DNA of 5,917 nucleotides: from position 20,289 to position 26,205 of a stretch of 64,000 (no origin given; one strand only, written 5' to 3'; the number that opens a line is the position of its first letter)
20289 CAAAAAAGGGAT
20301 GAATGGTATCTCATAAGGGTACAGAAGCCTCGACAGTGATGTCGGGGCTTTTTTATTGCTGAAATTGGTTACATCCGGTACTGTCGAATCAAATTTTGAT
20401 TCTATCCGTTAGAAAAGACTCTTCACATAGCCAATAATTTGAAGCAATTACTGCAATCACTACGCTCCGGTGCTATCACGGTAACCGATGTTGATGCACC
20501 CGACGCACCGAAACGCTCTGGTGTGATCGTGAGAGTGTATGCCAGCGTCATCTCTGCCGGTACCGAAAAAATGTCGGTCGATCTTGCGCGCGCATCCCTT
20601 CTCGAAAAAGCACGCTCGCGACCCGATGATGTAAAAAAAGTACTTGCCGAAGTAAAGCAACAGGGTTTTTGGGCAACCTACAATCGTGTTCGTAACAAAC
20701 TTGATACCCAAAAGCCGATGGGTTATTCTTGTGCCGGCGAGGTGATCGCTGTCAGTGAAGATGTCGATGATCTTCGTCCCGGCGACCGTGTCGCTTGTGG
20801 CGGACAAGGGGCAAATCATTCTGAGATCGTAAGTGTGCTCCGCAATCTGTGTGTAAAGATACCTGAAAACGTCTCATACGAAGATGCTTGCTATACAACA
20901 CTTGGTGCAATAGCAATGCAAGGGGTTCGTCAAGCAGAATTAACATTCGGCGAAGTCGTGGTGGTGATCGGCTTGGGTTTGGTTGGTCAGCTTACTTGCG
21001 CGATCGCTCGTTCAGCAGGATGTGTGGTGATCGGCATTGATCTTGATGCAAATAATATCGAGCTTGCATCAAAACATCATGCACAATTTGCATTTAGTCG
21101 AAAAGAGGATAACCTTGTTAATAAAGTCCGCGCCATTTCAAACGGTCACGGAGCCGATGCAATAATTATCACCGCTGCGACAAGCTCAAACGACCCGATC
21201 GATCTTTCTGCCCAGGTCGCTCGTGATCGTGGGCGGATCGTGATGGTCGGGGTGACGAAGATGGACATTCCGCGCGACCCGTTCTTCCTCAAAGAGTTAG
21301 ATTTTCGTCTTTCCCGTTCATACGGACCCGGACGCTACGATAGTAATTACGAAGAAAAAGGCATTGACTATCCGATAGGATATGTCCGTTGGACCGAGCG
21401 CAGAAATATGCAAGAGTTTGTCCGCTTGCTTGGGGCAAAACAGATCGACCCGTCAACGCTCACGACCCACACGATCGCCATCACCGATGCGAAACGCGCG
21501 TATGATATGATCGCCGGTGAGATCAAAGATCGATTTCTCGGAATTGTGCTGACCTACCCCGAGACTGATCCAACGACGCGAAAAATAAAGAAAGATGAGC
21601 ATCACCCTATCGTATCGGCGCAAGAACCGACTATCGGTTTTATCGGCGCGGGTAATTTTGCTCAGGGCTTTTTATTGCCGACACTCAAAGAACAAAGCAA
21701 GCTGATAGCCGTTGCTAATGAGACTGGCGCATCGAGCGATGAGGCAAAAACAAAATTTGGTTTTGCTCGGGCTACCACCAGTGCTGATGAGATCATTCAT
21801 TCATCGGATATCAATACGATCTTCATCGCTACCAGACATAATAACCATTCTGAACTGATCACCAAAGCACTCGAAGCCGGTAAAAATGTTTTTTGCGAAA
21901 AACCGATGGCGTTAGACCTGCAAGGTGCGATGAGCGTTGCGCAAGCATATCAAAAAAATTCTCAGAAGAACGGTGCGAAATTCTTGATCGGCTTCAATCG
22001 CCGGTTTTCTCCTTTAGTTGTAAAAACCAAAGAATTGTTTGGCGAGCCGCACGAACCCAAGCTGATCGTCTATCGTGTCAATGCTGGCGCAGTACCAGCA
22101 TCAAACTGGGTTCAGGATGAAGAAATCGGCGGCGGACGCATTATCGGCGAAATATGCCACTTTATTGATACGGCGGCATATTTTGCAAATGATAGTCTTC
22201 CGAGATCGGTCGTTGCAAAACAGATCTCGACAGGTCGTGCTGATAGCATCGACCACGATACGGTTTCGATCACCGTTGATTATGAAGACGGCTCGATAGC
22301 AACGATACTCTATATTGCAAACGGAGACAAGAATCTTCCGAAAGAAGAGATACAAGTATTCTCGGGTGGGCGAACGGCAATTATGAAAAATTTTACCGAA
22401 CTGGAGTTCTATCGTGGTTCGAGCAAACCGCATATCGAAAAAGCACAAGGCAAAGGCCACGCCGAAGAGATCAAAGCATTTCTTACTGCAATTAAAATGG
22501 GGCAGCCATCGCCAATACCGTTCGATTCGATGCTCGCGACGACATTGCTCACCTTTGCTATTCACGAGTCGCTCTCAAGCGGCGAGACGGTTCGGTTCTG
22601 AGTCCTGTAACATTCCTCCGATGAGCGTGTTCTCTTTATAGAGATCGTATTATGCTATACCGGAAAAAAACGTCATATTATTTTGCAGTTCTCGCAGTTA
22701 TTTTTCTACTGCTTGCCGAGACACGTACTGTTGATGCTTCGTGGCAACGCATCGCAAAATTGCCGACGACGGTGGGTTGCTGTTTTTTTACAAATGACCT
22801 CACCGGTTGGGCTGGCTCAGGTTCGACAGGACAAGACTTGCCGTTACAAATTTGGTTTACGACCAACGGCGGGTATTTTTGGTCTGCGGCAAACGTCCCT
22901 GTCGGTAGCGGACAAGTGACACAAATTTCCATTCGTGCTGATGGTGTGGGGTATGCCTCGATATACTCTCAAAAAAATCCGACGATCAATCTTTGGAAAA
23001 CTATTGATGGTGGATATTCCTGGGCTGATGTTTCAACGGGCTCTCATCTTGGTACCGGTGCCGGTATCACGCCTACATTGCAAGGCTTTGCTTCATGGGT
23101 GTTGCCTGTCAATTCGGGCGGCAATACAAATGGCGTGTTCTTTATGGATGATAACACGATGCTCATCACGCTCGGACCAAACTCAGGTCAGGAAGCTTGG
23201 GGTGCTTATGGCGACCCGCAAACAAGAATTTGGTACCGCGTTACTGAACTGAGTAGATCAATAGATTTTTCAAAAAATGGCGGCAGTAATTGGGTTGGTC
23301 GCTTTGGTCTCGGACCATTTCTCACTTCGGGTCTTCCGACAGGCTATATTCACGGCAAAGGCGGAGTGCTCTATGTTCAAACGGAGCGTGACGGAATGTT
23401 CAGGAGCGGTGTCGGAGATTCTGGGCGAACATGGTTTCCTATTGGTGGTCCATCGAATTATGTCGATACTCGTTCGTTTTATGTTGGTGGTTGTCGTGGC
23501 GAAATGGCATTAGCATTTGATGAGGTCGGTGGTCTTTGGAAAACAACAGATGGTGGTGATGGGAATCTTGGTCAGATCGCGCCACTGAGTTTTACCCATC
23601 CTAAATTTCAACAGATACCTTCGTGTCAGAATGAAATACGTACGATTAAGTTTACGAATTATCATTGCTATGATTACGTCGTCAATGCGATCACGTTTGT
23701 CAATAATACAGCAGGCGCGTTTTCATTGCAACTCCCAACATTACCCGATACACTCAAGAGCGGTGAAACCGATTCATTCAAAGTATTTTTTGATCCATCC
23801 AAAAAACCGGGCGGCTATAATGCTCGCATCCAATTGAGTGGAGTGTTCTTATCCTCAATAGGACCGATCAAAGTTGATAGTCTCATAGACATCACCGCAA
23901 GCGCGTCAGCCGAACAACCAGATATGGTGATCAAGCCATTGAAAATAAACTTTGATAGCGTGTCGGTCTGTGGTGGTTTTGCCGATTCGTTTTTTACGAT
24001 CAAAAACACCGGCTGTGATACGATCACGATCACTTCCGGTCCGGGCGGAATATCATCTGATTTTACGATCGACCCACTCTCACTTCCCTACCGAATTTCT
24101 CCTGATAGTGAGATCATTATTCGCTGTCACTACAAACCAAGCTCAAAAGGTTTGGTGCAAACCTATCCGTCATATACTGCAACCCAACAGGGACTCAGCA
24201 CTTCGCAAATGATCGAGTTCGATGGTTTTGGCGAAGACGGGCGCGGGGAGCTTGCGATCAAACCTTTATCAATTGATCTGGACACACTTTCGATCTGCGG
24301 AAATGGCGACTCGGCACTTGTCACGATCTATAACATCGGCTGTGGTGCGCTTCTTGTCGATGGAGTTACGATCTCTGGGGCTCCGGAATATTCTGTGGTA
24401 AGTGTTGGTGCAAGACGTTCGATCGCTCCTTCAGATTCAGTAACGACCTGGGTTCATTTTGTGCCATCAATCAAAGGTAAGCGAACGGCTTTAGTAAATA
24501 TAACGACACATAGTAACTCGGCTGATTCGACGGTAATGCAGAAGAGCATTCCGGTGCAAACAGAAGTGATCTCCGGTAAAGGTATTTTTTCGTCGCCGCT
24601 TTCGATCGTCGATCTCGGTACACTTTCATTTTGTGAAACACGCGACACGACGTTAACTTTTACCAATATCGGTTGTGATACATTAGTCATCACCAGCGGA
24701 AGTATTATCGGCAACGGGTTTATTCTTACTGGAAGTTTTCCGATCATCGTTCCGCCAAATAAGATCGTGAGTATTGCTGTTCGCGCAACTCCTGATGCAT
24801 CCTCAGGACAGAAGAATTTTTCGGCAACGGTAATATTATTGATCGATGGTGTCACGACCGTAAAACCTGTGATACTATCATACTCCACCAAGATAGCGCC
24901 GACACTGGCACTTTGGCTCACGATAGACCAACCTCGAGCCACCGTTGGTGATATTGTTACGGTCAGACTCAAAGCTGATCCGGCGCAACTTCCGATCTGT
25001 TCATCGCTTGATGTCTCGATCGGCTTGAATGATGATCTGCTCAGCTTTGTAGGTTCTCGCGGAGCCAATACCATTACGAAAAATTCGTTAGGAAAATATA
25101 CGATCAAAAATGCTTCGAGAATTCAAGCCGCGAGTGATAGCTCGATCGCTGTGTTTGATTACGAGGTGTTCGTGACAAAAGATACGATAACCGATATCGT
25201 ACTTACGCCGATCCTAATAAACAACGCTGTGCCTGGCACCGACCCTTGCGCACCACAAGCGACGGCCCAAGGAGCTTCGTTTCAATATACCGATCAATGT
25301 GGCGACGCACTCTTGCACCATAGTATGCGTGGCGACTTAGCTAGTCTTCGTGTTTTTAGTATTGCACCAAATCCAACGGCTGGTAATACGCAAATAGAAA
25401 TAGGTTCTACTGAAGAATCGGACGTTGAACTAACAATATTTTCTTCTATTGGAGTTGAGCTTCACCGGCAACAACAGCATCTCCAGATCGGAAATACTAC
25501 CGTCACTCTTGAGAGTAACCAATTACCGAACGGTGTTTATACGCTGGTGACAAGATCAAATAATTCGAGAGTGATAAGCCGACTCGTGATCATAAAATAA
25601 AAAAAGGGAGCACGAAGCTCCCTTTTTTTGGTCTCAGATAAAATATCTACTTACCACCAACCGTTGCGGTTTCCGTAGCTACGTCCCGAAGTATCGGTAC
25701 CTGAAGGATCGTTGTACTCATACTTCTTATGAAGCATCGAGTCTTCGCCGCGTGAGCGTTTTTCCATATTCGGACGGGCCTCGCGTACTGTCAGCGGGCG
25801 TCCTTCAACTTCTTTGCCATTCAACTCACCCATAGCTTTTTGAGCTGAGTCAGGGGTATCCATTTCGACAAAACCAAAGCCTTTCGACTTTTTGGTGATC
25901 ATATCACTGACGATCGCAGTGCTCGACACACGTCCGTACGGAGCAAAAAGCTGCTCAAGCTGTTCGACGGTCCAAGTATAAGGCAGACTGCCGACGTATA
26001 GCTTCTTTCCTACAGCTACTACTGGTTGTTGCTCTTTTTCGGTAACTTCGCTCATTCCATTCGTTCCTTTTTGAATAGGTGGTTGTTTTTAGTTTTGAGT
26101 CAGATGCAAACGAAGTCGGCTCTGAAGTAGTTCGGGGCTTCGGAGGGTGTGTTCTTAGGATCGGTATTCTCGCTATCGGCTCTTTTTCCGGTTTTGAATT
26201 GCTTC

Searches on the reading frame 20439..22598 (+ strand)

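Call 13: search_protein_families(library=pfam, proteins=[window:20439-22598:+], max_evalue=0.001)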
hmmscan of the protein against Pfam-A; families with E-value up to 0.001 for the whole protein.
window:20439-22598:+ (720 aa): 8 families
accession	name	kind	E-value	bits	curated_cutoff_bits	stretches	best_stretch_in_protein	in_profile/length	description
PF01408.29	GFO_IDH_MocA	-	1.8e-21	77.4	24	1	399-509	3-114/120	Oxidoreductase family, NAD-binding Rossmann fold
PF00107.32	ADH_zinc_N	-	3.6e-16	59.7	31.8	1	182-300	2-120/129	Zinc-binding dehydrogenase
PF02826.25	2-Hacid_dh_C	-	4.5e-06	26.6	25.1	0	169-216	34-81/178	D-isomer specific 2-hydroxyacid dehydrogenase, NAD binding domain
PF22725.1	GFO_IDH_MocA_C3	-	7.3e-06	26.4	27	1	546-624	25-101/124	GFO/IDH/MocA C-terminal domain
PF03807.23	F420_oxidored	-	1.7e-05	25.8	21.6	1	398-480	1-84/94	NADP oxidoreductase coenzyme F420-dependent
PF03721.20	UDPG_MGDP_dh_N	-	0.00012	22.1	27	1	174-231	3-59/187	UDP-glucose/GDP-mannose dehydrogenase family, NAD binding domain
PF02894.22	GFO_IDH_MocA_C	-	0.00035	20.9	22.9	1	534-637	9-115/218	Oxidoreductase family, C-terminal alpha/beta domain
PF08240.17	ADH_N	-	0.00042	21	23.5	0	92-121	34-67/104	Alcohol dehydrogenase GroES-like domain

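Call 28: search_protein_families(library=ncbifam, proteins=[window:20439-22598:+], max_evalue=0.00001)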
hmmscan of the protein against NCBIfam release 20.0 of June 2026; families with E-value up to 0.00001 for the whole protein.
window:20439-22598:+ (720 aa): 23 families
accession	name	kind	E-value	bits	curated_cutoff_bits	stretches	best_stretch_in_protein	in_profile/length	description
TIGR04380.1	myo_inos_iolG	equivalog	1.3e-29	103.2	355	1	398-718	3-329/330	inositol 2-dehydrogenase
NF052479.1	LevoglcsnDh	equivalog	2e-18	66.2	650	1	424-586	40-205/386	levoglucosan dehydrogenase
TIGR03989.1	Rxyl_3153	subfamily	2.9e-15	56.4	440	1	127-276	141-292/370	NDMA-dependent alcohol dehydrogenase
TIGR02824.1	quinone_pig3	subfamily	8.8e-15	54.5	296.8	1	91-274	58-241/325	putative NAD(P)H quinone oxidoreductase, PIG3 family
TIGR03451.1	mycoS_dep_FDH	equivalog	1.4e-13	50.4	512.9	1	132-277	136-282/358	S-(hydroxymethyl)mycothiol dehydrogenase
NF052679.1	InsChiInosDhIolG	equivalog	3e-13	49.5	540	1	399-588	5-190/343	bifunctional inositol 2-dehydrogenase/D-chiro-inositol 1-dehydrogenase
NF006940.0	PRK09422.1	equivalog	4.8e-13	48.8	344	1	129-274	119-263/338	alcohol dehydrogenase AdhP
TIGR00692.1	tdh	equivalog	8.2e-13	48.1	458.35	1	129-278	121-268/340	L-threonine 3-dehydrogenase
NF041097.1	keto_inos_dh_IolM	equivalog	3.9e-11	42.2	450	1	164-278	200-318/389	scyllo-inosose 3-dehydrogenase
NF040723.1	UDP-GlcNAcDh_Arch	equivalog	5.8e-11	42.5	450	1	400-616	4-208/302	UDP-N-acetylglucosamine 3-dehydrogenase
NF003808.0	PRK05396.1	equivalog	2.1e-10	40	380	1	129-278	123-270/341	L-threonine 3-dehydrogenase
NF041392.1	XylDh_Gfo6_Halo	equivalog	7e-10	38.2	350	1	400-719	20-349/350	D-xylose 1-dehydrogenase Gfo6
NF007642.0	PRK10309.1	equivalog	9e-10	38.3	550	1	126-277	116-266/347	galactitol-1-phosphate 5-dehydrogenase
TIGR03201.1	dearomat_had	equivalog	1e-09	38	338.65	1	159-273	155-274/349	6-hydroxycyclohex-1-ene-1-carbonyl-CoA dehydrogenase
NF007574.0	PRK10206.1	equivalog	2.6e-09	36.6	352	1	400-526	6-130/345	oxidoreductase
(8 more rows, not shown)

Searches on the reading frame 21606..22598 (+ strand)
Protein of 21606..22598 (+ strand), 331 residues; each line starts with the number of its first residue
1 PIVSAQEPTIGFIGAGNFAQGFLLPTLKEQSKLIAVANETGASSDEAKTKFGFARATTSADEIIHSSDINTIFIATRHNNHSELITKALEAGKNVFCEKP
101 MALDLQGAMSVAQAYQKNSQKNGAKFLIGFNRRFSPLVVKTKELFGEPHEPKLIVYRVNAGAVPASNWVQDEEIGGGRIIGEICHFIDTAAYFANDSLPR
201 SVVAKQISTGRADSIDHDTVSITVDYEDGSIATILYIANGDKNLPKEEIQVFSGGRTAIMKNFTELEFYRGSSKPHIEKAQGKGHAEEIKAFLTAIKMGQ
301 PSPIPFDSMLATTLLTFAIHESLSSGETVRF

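Call 57: search_solved_structures(query=window:21606-22598:+, max_evalue=1e-8)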
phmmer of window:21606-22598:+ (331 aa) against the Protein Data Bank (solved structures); distinct sequences matched with E-value up to 1e-8: 26.
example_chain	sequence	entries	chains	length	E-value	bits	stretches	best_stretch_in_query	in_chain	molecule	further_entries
4hkt_A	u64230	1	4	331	2.7e-17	66.3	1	10-319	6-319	Inositol 2-dehydrogenase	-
3ezy_A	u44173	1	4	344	4.5e-17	65.5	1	29-329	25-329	Dehydrogenase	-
7xr9_A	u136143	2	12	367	5.5e-17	65.2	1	9-196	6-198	DgpA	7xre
9m3d_B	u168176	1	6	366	4e-15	59.1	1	10-204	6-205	DgpA1 from W974-1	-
6a3f_A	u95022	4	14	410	1.8e-14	56.9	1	31-197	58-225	Putative dehydrogenase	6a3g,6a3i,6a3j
2glx_A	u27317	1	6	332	4.6e-14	55.6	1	11-232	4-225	1,5-anhydro-D-fructose reductase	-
4mkx_A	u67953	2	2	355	5.1e-14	55.5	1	9-198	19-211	Inositol dehydrogenase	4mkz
4n54_A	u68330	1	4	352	5.7e-14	55.3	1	10-198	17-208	Inositol dehydrogenase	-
3e18_A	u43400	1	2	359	3.3e-13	52.8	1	56-236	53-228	oxidoreductase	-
4koa_A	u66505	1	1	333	3.6e-13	52.7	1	11-231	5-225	1,5-anhydro-D-fructose reductase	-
3euw_A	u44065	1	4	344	8.3e-13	51.5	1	50-235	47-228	Myo-inositol dehydrogenase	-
4gqa_A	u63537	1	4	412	2.4e-11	46.7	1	21-189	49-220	NAD binding Oxidoreductase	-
4h3v_A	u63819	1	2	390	3.9e-11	46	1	47-199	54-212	Oxidoreductase domain protein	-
3cea_A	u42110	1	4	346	5.3e-11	45.6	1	29-237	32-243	Myo-inositol 2-dehydrogenase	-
6nor_A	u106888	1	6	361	1.5e-10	44.1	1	45-247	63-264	Putative NAD dependent dehydrogenase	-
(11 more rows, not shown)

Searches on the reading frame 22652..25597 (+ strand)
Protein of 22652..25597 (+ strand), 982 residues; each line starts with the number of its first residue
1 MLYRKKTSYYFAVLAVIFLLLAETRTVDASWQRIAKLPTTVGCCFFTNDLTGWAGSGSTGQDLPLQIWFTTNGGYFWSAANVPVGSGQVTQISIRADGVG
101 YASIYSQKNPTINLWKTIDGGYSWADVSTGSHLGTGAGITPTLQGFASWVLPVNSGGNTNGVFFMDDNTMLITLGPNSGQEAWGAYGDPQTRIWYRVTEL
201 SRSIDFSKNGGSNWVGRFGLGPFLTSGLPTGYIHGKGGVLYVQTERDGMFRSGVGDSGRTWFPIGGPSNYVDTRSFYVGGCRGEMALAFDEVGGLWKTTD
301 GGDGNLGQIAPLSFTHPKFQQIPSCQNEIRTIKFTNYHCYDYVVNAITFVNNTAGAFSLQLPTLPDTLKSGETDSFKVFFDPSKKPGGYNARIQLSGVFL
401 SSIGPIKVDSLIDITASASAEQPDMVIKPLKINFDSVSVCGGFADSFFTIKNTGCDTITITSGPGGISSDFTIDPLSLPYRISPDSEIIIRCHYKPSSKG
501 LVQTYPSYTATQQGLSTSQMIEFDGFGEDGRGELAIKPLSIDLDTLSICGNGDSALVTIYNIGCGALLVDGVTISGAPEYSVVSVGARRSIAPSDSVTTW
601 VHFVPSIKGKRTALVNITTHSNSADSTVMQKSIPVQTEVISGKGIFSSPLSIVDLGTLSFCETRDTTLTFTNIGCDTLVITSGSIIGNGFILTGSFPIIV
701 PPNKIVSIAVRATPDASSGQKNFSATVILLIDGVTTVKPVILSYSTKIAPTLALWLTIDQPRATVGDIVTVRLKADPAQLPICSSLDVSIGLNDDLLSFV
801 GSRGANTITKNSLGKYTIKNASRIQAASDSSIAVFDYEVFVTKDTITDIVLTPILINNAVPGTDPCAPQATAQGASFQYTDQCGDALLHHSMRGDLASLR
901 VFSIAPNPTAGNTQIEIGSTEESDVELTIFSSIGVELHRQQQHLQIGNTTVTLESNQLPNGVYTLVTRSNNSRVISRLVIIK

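Call 13: search_protein_families(library=pfam, proteins=[window:22652-25597:+], max_evalue=0.001)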
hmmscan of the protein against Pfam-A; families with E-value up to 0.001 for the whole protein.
window:22652-25597:+ (982 aa): 4 families
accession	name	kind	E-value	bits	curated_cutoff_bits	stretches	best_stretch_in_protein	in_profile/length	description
PF18962.6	Por_Secre_tail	-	9.4e-09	35.9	27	1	906-980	3-75/75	Secretion system C-terminal sorting domain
PF15780.11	ASH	-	3.3e-08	34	27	1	424-502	2-82/98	Abnormal spindle-like microcephaly-assoc'd, ASPM-SPD-2-Hydin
PF22544.2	HYDIN_VesB_CFA65-like_Ig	-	1.6e-07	31.9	25.5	0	652-733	9-88/100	HYDIN/CFA65/VesB-like, Ig-like domain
PF07610.17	DUF1573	-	0.00011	22.6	26.1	0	653-682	8-37/98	Protein of unknown function (DUF1573)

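Call 91: search_protein_families(library=ncbifam, proteins=[window:22652-25597:+], max_evalue=0.00001)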
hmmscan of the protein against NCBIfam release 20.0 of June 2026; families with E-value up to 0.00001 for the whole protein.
window:22652-25597:+ (982 aa): 2 families
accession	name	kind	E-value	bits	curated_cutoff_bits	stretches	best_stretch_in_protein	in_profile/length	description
NF012200.0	choice_anch_D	domain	7e-22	78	45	1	533-623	16-107/108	choice-of-anchor D domain-containing protein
TIGR04183.1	Por_Secre_tail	domain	3.2e-07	30.2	23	1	904-980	1-71/72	T9SS type A sorting domain-containing protein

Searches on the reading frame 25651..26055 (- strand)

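Call 47: search_protein_families(library=pfam, proteins=[window:25651-26055:-], max_evalue=0.001)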
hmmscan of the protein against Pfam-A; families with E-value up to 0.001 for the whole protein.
window:25651-26055:- (134 aa): 1 family
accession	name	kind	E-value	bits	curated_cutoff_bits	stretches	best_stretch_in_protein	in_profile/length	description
PF00076.28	RRM_1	-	8.2e-23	80.5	20.7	1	19-88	1-69/70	RNA recognition motif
